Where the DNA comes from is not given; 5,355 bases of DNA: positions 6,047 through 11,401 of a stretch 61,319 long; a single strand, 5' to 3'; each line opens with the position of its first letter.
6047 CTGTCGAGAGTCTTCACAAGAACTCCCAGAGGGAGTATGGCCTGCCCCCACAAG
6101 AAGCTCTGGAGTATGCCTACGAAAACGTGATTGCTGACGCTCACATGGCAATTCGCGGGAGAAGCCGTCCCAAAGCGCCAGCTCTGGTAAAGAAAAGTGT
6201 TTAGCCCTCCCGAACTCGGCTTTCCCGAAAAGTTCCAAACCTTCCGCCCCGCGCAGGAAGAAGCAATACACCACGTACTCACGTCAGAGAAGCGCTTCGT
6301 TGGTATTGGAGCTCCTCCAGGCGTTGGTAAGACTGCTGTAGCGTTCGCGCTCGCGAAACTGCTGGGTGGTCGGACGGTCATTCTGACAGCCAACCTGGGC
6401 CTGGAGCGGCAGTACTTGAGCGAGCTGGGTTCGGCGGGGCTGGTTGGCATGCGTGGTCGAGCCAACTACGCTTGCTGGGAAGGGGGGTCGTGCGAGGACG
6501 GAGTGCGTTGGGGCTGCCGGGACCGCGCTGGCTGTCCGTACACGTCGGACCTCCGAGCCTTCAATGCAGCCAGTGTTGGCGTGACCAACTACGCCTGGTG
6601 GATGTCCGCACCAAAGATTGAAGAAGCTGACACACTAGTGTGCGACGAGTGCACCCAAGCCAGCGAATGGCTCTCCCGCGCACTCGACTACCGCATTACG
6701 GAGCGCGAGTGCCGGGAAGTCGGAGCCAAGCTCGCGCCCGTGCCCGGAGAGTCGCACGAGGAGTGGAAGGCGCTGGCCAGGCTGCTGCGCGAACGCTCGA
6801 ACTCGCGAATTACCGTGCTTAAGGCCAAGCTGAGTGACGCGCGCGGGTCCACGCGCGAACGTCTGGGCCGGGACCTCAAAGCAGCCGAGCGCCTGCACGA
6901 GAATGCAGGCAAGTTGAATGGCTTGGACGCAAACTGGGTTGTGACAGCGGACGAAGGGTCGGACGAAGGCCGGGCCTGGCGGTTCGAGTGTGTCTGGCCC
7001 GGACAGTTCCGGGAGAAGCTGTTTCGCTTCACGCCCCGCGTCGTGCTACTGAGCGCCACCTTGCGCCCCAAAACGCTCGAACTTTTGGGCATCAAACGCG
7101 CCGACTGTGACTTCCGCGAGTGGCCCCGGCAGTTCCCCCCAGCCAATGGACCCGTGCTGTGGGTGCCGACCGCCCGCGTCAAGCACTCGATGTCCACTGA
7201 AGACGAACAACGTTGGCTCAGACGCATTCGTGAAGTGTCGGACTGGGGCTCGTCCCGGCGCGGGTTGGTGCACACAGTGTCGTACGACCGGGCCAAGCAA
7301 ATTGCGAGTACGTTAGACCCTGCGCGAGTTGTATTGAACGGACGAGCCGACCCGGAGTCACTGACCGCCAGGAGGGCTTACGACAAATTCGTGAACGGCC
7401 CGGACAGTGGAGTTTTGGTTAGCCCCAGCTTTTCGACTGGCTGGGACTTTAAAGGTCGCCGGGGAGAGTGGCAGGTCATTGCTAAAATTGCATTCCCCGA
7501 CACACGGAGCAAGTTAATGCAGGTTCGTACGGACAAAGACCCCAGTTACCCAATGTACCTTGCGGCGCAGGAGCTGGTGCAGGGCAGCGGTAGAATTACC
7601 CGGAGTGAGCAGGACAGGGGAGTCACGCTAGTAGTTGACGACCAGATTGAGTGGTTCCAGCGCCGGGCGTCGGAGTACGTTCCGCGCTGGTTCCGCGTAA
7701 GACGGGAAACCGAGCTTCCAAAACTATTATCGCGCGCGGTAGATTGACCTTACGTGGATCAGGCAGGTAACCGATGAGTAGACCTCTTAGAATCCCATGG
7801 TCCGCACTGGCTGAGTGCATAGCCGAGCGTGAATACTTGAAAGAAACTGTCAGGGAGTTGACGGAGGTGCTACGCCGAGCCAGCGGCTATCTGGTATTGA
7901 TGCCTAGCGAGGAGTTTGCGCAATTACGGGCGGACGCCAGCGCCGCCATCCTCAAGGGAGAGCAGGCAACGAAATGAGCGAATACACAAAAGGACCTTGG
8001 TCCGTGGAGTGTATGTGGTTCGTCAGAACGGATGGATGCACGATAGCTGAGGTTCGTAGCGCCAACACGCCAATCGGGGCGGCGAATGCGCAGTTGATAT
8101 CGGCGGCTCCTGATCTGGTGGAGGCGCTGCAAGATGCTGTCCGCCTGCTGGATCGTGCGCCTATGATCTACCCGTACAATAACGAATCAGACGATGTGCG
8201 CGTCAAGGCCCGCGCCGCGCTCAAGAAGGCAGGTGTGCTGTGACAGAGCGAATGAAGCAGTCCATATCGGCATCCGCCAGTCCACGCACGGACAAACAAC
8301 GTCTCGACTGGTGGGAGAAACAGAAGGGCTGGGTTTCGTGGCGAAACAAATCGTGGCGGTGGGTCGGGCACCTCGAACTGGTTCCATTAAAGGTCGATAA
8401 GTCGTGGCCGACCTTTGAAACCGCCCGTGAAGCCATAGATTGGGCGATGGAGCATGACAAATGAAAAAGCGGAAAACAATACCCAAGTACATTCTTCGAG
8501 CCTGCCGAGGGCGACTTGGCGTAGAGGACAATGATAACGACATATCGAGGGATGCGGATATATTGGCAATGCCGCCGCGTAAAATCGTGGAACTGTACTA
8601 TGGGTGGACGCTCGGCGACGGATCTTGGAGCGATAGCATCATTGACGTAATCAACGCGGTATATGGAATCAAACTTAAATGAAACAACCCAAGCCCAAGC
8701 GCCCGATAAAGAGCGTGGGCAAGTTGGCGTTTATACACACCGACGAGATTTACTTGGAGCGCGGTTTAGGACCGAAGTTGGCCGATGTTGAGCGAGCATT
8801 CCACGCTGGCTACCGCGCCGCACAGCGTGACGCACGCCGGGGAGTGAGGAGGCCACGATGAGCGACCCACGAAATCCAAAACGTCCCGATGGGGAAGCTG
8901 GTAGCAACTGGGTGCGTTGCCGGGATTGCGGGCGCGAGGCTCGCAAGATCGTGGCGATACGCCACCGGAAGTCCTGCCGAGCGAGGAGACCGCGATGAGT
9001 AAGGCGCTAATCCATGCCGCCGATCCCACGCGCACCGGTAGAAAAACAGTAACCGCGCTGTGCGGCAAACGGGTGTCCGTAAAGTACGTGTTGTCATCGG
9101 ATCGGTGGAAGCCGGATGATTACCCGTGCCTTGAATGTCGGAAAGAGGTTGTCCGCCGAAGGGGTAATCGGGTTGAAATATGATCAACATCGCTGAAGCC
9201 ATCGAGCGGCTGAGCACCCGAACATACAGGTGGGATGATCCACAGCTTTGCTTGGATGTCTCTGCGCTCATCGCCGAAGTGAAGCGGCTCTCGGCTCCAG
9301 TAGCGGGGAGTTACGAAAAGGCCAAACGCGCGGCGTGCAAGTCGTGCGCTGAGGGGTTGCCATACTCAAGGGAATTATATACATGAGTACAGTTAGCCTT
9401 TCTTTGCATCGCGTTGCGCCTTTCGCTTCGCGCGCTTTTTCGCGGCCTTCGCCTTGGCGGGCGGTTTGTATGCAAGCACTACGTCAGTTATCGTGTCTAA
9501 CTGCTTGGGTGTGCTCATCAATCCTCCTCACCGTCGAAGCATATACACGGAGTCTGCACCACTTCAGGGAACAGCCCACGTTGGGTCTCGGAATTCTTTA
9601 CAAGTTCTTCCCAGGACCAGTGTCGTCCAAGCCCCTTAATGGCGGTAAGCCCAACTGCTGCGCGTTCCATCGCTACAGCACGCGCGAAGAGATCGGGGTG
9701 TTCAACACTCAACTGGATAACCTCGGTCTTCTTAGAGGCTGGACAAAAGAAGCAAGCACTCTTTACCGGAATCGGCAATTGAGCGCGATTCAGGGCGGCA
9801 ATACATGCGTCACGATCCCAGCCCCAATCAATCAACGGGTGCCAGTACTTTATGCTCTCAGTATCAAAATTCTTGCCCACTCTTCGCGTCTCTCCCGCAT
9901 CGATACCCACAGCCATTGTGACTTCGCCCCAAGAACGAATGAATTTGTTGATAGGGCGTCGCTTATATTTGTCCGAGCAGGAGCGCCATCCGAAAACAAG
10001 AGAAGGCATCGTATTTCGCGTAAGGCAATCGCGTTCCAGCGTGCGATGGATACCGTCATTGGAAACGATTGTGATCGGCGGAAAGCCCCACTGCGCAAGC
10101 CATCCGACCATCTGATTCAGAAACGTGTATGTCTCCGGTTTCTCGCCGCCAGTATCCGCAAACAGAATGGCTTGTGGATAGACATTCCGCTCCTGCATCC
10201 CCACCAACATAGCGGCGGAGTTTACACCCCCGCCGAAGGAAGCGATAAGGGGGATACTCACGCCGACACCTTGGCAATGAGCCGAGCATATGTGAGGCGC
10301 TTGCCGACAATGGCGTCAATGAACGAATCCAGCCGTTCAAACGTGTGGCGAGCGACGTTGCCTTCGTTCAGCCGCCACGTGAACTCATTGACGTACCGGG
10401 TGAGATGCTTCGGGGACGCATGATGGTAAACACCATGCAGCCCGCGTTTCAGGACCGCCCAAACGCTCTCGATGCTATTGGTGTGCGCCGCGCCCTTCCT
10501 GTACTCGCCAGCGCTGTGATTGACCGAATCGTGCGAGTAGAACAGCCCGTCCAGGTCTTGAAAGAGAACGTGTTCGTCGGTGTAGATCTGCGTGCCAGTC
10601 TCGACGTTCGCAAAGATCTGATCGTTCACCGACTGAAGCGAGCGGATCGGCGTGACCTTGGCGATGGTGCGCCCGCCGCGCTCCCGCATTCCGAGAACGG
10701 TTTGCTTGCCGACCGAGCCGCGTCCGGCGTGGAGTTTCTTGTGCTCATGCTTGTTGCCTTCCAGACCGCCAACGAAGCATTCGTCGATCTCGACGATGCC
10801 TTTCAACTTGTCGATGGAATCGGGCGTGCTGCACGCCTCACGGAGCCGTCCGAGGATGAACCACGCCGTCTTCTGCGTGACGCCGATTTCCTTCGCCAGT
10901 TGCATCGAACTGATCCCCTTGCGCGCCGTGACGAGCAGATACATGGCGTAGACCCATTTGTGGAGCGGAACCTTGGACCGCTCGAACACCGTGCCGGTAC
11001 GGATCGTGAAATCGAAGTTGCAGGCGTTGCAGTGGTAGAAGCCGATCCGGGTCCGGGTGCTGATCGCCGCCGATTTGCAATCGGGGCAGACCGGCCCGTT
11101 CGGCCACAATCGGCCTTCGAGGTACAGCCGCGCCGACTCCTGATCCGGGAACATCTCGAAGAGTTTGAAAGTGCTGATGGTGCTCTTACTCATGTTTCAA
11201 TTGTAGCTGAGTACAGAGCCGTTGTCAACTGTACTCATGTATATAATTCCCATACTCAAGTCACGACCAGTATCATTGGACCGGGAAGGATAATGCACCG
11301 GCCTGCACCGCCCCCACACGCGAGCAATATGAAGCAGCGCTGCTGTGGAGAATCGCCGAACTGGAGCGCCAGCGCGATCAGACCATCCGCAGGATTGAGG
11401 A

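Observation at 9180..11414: Recent IS1595-family insertion into a phage gene, reversible to an exact ORF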

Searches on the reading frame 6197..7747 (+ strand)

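Call 41: search_protein_families(library=phrogs, proteins=[window:6197-7747:+], max_evalue=0.001)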
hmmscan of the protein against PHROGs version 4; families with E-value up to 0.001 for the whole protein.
window:6197-7747:+ (516 aa): 1 family
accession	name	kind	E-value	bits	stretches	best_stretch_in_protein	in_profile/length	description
phrog_2488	-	DNA, RNA and nucleotide metabolism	2.7e-60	205.7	1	12-502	15-575/579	DNA helicase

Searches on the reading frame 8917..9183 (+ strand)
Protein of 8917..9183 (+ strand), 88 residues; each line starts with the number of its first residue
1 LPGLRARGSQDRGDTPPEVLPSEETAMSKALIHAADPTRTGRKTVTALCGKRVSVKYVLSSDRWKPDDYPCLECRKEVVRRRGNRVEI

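Call 5: search_protein_families(library=pfam, proteins=[window:8917-9183:+], max_evalue=0.01)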
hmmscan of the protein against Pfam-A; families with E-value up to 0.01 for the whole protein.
window:8917-9183:+ (88 aa): 0 families

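Call 41: search_protein_families(library=phrogs, proteins=[window:8917-9183:+], max_evalue=0.001)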
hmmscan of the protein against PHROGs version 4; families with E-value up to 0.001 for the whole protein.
window:8917-9183:+ (88 aa): 0 families

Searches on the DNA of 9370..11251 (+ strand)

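Call 6: search_dna_similar(query=window:9370-11251:+, collection=phages, mode=distant, max_rows=20)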
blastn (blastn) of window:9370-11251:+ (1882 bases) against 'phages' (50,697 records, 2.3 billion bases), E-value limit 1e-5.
No match.

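Call 7: search_dna_similar(query=window:9370-11251:+, collection=plasmids, mode=distant, max_rows=20)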
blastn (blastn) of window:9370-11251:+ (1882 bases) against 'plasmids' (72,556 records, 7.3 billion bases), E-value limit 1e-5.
No match.

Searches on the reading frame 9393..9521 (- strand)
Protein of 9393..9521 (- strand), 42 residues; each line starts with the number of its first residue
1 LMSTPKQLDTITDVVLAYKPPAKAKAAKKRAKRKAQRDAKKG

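Call 5: search_protein_families(library=pfam, proteins=[window:9393-9521:-], max_evalue=0.01)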
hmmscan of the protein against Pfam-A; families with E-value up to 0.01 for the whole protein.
window:9393-9521:- (42 aa): 0 families

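Call 41: search_protein_families(library=phrogs, proteins=[window:9393-9521:-], max_evalue=0.001)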
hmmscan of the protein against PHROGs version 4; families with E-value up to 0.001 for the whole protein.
window:9393-9521:- (42 aa): 0 families

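Call 53: find_homologous_proteins(query=window:9396-9518:-, max_evalue=0.001)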
Query seq(41 aa) (41 aa): 17 proteins with E <= 0.001 among 19 candidates.
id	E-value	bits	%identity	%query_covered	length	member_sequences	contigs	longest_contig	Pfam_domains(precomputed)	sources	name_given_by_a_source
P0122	1.3e-16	75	100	100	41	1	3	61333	-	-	-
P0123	2.1e-14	68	88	100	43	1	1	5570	-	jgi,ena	-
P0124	9.8e-13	63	85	49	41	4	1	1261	-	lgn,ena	-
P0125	3.2e-12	62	87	93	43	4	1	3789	-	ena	-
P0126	5.2e-12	61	85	95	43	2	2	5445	-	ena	-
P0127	1.1e-10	57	80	98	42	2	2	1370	-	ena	-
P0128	1.6e-10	56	81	63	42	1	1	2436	-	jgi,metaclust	metaclust:\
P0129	6.0e-10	55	71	68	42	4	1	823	-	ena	-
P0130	6.1e-10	55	79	95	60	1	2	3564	-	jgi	-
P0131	6.2e-10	55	82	93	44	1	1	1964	-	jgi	jgi:hypothetical protein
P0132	6.9e-10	55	76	100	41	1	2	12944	-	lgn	-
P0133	1.3e-9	54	82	93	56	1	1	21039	-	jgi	jgi:hypothetical protein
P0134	4.5e-9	52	73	100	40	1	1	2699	-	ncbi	-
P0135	3.3e-8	49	76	93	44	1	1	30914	-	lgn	-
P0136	5.4e-7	46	71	93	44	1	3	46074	-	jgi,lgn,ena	jgi:hypothetical protein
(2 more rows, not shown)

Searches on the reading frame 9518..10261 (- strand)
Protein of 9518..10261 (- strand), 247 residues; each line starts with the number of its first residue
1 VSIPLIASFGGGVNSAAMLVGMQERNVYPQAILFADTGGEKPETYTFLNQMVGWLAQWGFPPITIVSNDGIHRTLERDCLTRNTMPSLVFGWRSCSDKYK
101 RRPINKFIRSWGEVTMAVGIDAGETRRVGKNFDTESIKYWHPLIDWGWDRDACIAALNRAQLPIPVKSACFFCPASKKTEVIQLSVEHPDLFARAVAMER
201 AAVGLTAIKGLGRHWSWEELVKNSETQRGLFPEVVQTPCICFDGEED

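Call 5: search_protein_families(library=pfam, proteins=[window:9518-10261:-], max_evalue=0.01)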
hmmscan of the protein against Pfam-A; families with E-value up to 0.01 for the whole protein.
window:9518-10261:- (247 aa): 1 family
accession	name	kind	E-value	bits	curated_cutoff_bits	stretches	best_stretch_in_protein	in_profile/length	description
PF01507.26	PAPS_reduct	-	2.3e-06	28.2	22.5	1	5-147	2-141/175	Phosphoadenosine phosphosulfate reductase domain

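Call 41: search_protein_families(library=phrogs, proteins=[window:9518-10261:-], max_evalue=0.001)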
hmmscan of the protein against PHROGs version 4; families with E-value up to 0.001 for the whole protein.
window:9518-10261:- (247 aa): 2 families
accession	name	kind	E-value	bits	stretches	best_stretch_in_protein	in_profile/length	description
phrog_424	-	moron, auxiliary metabolic gene and host takeover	1.2e-37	130.9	1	4-201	162-367/460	phosphoadenosine phosphosulfate reductase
phrog_15238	-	unknown function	1.3e-06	29.4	1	6-50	15-59/215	-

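Call 42: search_protein_families(library=ncbifam, proteins=[window:9518-10261:-], max_evalue=0.01)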
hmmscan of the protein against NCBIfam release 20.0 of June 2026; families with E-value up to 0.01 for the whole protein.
window:9518-10261:- (247 aa): 4 families
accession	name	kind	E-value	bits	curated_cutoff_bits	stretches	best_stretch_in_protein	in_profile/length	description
NF006327.0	PRK08557.1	equivalog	0.00012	21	366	0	6-112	185-279/415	hypothetical protein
NF010367.0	PRK13795.1-2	equivalog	0.0005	18.6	456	0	3-76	243-312/584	hypothetical protein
NF010369.0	PRK13795.1-4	equivalog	0.001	17.4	1086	0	3-75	252-324/633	hypothetical protein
NF010368.0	PRK13795.1-3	equivalog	0.003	15.9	588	0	3-52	248-296/635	hypothetical protein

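Call 52: find_homologous_proteins(query=window:9518-10261:-, max_evalue=1e-10)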
Query window:9518-10261:- (247 aa): 2128 proteins with E <= 1e-10 among 2561 candidates; the best 120 are listed.
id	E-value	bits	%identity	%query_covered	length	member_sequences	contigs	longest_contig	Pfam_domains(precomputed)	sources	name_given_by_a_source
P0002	5.2e-170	582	100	100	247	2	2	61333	PF01507.26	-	-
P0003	1.8e-149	514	85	100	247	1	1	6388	PF01507.26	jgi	jgi:hypothetical protein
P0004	1.2e-95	338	59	99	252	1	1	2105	-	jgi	jgi:hypothetical protein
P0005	6.5e-93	329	60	98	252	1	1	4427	PF01507.26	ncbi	-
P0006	4.8e-92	326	56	100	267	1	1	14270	-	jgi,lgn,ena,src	-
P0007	3.0e-91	324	58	100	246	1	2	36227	-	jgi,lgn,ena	jgi:hypothetical protein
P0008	1.6e-90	321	59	100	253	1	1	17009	-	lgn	-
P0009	2.5e-90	321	55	97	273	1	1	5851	-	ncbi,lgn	-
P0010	1.4e-89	318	60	99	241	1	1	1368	PF01507.26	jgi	jgi:hypothetical protein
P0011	1.7e-89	318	57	99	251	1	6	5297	-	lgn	-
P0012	1.4e-88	315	60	98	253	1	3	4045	-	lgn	-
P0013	1.8e-88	314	56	100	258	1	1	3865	PF01507.26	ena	-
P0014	1.8e-88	314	57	99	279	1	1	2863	-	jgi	jgi:hypothetical protein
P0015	2.0e-88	314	59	98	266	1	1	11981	PF01507.26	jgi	jgi:hypothetical protein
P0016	8.8e-87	309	58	98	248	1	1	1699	-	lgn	-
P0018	1.1e-86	309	59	98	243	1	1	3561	PF01507.26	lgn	-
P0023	1.4e-85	305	57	99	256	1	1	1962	PF01507.26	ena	-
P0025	3.3e-85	304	58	99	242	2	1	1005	PF01507.26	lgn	-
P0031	8.7e-83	296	53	99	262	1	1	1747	PF01507.26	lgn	-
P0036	1.3e-81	292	52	99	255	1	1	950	PF01507.26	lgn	-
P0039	3.3e-81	291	51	100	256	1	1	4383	PF01507.26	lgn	-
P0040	3.3e-81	291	56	100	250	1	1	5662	PF01507.26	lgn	-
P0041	3.8e-81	290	53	100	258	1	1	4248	PF01507.26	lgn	-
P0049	2.4e-80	288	53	98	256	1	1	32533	PF01507.26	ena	-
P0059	7.4e-79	283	51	99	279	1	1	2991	PF01507.26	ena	-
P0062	2.3e-78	281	53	96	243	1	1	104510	PF01507.26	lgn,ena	-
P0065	3.3e-78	281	50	99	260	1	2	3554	PF01507.26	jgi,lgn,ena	jgi:hypothetical protein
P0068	8.7e-78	279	55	98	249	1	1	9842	PF01507.26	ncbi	-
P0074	2.3e-77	278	50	100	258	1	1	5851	PF01507.26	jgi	jgi:hypothetical protein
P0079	6.7e-77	277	51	97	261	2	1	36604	PF01507.26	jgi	-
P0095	8.5e-76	273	51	97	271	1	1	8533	PF01507.26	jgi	jgi:3'-phosphoadenosine 5'-phosphosulfate sulfotransferase (PAPS reductase)/FAD synthetase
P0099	2.0e-75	272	52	99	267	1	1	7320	PF01507.26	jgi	jgi:hypothetical protein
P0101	2.5e-75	271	52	100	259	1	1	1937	PF01507.26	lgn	-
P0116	3.2e-74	268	47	99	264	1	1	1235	PF01507.26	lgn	-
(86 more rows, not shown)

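Call 54: find_encoding_contigs(protein=P0003, flank=4000, max_places=3)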
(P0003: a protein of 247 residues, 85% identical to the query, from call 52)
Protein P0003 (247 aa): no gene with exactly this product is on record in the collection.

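Call 55: find_encoding_contigs(protein=P0007, flank=6000, max_places=2)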
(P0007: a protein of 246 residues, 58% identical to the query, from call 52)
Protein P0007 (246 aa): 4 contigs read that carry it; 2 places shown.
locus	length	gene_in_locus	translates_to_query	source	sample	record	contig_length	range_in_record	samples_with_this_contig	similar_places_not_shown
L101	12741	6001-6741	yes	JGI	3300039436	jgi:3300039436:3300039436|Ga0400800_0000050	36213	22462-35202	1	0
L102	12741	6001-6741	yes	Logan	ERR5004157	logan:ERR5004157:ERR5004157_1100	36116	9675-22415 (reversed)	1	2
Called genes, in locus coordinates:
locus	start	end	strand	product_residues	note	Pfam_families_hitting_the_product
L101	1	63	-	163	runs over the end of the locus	PF01841:Transglut_core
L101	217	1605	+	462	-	-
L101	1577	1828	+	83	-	-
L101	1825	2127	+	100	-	-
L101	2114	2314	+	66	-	-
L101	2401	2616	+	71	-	-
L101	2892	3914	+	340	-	PF13481:AAA_25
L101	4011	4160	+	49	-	-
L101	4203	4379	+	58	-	-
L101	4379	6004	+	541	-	PF13245:AAA_19, PF01443:Viral_helicase1 (faint), PF00580:UvrD-helicase, PF13361:UvrD_C, PF13538:UvrD_C_2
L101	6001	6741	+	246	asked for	-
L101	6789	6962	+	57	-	-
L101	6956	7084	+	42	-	-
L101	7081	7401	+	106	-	PF08960:STIV_B116-like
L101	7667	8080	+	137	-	-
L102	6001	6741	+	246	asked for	-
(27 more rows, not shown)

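Call 56: find_encoding_contigs(protein=P0062, flank=6000, max_places=2)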
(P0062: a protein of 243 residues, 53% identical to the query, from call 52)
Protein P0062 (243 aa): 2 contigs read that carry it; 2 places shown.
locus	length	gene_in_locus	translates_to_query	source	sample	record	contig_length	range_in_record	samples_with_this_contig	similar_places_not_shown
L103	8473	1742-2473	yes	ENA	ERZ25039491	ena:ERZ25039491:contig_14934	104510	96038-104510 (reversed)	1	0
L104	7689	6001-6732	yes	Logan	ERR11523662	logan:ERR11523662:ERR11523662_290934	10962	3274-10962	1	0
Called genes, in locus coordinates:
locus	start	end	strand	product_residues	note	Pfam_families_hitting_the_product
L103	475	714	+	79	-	-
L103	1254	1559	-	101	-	-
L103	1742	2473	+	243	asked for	PF01507:PAPS_reduct (weak)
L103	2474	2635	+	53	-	-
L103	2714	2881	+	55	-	-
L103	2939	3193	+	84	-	-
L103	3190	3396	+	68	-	-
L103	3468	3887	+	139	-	-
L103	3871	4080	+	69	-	-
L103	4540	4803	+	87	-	-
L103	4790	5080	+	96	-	-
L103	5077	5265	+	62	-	-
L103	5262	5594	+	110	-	-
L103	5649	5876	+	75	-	-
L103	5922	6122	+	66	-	-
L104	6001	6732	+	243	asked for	PF01507:PAPS_reduct (weak)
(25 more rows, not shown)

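Call 65: search_solved_structures(query=window:9518-10261:-, max_evalue=0.01)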
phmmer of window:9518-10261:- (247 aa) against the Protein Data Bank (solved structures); distinct sequences matched with E-value up to 0.01: 0.
